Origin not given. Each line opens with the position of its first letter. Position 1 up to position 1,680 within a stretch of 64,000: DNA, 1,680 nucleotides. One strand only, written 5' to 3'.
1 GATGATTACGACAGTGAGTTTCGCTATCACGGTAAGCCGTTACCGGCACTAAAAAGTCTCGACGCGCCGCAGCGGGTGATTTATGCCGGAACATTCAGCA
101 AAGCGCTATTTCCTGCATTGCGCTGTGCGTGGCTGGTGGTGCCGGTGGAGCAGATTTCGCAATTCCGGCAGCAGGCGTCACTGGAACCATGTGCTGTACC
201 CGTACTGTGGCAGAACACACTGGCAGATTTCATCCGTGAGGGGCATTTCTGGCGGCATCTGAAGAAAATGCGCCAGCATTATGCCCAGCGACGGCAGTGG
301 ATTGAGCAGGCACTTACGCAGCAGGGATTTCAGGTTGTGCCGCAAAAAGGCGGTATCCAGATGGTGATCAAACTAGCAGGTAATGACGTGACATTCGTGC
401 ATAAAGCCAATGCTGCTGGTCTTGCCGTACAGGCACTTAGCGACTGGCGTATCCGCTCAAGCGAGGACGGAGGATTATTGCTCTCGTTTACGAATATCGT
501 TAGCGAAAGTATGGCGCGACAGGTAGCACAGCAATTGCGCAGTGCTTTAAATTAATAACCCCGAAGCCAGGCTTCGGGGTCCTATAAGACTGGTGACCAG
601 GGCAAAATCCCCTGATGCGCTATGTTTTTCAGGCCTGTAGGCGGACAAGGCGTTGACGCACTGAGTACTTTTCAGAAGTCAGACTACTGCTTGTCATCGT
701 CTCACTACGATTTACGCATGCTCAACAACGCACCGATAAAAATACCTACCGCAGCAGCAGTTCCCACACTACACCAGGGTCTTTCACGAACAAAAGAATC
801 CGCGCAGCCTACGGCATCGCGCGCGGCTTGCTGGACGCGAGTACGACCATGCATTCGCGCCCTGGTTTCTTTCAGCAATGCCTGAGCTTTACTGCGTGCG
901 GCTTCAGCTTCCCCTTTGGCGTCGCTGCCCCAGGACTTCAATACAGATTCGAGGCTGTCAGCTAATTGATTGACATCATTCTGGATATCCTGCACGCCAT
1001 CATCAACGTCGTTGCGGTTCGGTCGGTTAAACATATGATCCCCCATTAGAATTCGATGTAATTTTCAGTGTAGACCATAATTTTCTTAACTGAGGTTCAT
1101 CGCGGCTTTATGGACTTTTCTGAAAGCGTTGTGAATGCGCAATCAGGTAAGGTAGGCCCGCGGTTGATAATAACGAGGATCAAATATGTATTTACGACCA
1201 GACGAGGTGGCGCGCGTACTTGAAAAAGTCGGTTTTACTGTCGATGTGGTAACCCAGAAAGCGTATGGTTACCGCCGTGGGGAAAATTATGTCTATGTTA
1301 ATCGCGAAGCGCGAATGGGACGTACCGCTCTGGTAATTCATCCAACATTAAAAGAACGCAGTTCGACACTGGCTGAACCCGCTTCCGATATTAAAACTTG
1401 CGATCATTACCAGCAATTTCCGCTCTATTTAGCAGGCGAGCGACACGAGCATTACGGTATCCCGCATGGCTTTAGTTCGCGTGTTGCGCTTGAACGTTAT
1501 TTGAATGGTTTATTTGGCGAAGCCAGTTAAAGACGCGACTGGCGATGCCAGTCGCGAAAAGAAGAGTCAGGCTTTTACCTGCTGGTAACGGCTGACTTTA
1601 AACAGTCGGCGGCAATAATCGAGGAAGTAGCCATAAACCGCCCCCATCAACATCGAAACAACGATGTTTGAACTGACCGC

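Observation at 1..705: MocR-family regulator gene where K-12 has nrdH directly next to ygaM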

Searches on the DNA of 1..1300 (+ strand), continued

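Call 50: search_dna_similar(query=L002:5700-6060:+, collection=ecoli_genomes, mode=near, max_rows=30, rows=spread)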
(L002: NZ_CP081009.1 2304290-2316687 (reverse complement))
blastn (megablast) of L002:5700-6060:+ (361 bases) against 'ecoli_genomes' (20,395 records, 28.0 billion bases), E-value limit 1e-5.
Records with a match: 5421; places in all: 6474; records where one place covers at least 80% of the query: 4033.
Genomes with a match: 5421 of 5426; with a place that covers at least 80% of the query: 4033. Places per genome that has any: lowest 1, median 1, highest 2. On chromosomes: 6474 places; on plasmids: 0.
Best place of each record, by identity: >=99% 3800; 95-99% 1619; 90-95% 1; 80-90% 1.
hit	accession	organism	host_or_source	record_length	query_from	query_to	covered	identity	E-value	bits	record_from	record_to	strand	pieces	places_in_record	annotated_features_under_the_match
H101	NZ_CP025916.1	Escherichia coli strain 120899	Homo sapiens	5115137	1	361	100%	100.0%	0e+0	667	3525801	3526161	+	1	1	ygaM: DUF883 domain-containing protein | nrdH: glutaredoxin-like protein NrdH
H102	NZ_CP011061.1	Escherichia coli str. Sanji strain Sanji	pheasant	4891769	1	361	100%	100.0%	0e+0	667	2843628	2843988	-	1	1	ygaM: DUF883 domain-containing protein | nrdH: glutaredoxin-like protein NrdH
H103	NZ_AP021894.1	Escherichia coli strain 2018-10-1CC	Homo sapiens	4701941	1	361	100%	100.0%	0e+0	667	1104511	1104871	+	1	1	ygaM: DUF883 domain-containing protein | nrdH: glutaredoxin-like protein NrdH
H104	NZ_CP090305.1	Escherichia coli strain Z503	Homo sapiens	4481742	1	361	100%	100.0%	0e+0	667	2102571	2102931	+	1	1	ygaM: DUF883 domain-containing protein | nrdH: glutaredoxin-like protein NrdH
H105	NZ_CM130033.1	Escherichia coli strain EC01307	Homo sapiens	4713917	1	361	100%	100.0%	0e+0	667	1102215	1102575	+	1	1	ygaM: DUF883 domain-containing protein | nrdH: glutaredoxin-like protein NrdH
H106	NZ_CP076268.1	Escherichia coli strain D217-5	Homo sapiens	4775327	1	361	100%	100.0%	0e+0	667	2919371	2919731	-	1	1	ygaM: DUF883 domain-containing protein | nrdH: glutaredoxin-like protein NrdH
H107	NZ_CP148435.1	Escherichia coli strain Z1323CEC0012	Chicken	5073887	1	361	100%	100.0%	0e+0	667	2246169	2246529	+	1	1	ygaM: DUF883 domain-containing protein | nrdH: glutaredoxin-like protein NrdH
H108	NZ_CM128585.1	Escherichia coli strain 300490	Homo sapiens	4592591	1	361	100%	100.0%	0e+0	667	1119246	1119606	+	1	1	ygaM: DUF883 domain-containing protein | nrdH: glutaredoxin-like protein NrdH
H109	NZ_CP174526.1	Escherichia coli strain NEBExpress(lowRF1)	cell culture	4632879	1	361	100%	100.0%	0e+0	667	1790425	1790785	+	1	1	ygaM: DUF883 domain-containing protein | nrdH: glutaredoxin-like protein NrdH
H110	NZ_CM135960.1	Escherichia coli strain YZB902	Chicken feces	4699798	1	361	100%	100.0%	0e+0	667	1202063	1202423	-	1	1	ygaM: DUF883 domain-containing protein | nrdH: glutaredoxin-like protein NrdH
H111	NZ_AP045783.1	Escherichia coli strain 23CRST024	Homo sapiens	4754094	1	361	100%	100.0%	0e+0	667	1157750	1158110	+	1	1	ygaM: ElaB/YgaM/YqjD family protein | nrdH: glutaredoxin-like protein NrdH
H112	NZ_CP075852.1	Escherichia coli strain S19-651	Homo sapiens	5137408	1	361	100%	99.7%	0e+0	662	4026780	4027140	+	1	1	ygaM: DUF883 domain-containing protein | nrdH: glutaredoxin-like protein NrdH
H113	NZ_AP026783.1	Escherichia coli strain IPCEC31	Homo sapiens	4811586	1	361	100%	99.7%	0e+0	662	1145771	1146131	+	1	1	ygaM: DUF883 domain-containing protein | nrdH: glutaredoxin-like protein NrdH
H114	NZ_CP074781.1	Escherichia coli strain 96_1414B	Homo sapiens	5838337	1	361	100%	99.7%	0e+0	662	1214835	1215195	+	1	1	ygaM: DUF883 domain-containing protein | nrdH: glutaredoxin-like protein NrdH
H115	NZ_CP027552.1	Escherichia coli strain 2015C-4498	Homo sapiens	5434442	1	361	100%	99.4%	0e+0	656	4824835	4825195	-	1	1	ygaM: DUF883 domain-containing protein | nrdH: glutaredoxin-like protein NrdH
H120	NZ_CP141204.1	Escherichia coli strain WGS1363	Homo sapiens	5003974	1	361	100%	96.1%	7e-165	588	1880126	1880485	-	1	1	ygaM: DUF883 domain-containing protein | nrdH: glutaredoxin-like protein NrdH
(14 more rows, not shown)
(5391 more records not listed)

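Call 51: get_annotated_region(hit=H120, flank=300)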
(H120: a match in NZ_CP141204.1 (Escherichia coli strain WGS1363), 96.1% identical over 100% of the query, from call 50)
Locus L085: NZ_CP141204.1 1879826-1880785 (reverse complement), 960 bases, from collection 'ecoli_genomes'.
description: Escherichia coli strain WGS1363 chromosome, complete genome
organism: Escherichia coli strain WGS1363 (NCBI taxid 562)
replicon: chromosome; assembly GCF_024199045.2
host: Homo sapiens; source: urine; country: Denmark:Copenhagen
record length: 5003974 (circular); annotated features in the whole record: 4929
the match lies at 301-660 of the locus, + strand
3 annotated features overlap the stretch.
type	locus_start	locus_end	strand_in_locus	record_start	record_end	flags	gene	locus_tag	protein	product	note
CDS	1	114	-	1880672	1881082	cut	nrdI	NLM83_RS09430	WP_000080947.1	class Ib ribonucleoside-diphosphate reductase assembly flavoprotein NrdI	-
CDS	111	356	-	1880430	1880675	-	nrdH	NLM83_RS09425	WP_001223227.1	glutaredoxin-like protein NrdH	-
CDS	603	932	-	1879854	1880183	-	ygaM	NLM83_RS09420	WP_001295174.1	DUF883 domain-containing protein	-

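Call 58: search_rna_families(source=window, start=1, end=1300, threshold=evalue, max_evalue=1)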
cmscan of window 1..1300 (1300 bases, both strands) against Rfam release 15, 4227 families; matches with E-value up to 1: 0.
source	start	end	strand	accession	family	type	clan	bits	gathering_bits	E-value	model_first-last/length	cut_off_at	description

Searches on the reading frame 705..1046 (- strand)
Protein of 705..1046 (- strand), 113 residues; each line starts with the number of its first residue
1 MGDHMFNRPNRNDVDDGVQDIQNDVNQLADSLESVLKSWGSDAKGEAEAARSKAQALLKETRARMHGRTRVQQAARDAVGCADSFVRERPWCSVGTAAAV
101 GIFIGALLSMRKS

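Call 4: search_protein_families(library=pfam, proteins=[window:705-1046:-])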
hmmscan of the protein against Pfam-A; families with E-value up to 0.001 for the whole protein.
window:705-1046:- (113 aa): 2 families
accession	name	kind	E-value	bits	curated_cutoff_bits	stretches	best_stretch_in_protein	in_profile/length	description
PF05957.18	DUF883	-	2.6e-14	53.3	25.4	1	19-67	1-49/53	DUF883 N-terminal domain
PF19029.5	DUF883_C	-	4.7e-14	52.2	27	1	82-111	1-30/30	DUF883 C-terminal glycine zipper region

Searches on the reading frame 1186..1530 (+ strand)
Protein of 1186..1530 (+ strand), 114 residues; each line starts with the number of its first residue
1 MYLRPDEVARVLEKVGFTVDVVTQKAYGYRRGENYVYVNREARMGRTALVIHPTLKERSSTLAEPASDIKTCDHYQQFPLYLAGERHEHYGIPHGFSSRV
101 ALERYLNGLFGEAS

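Call 4: search_protein_families(library=pfam, proteins=[window:1186-1530:+])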
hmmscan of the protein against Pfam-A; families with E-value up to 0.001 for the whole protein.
window:1186-1530:+ (114 aa): 1 family
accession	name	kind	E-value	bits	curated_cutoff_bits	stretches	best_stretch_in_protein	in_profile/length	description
PF09400.15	DUF2002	-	1.2e-64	215.6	23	1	1-110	1-110/110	Protein of unknown function (DUF2002)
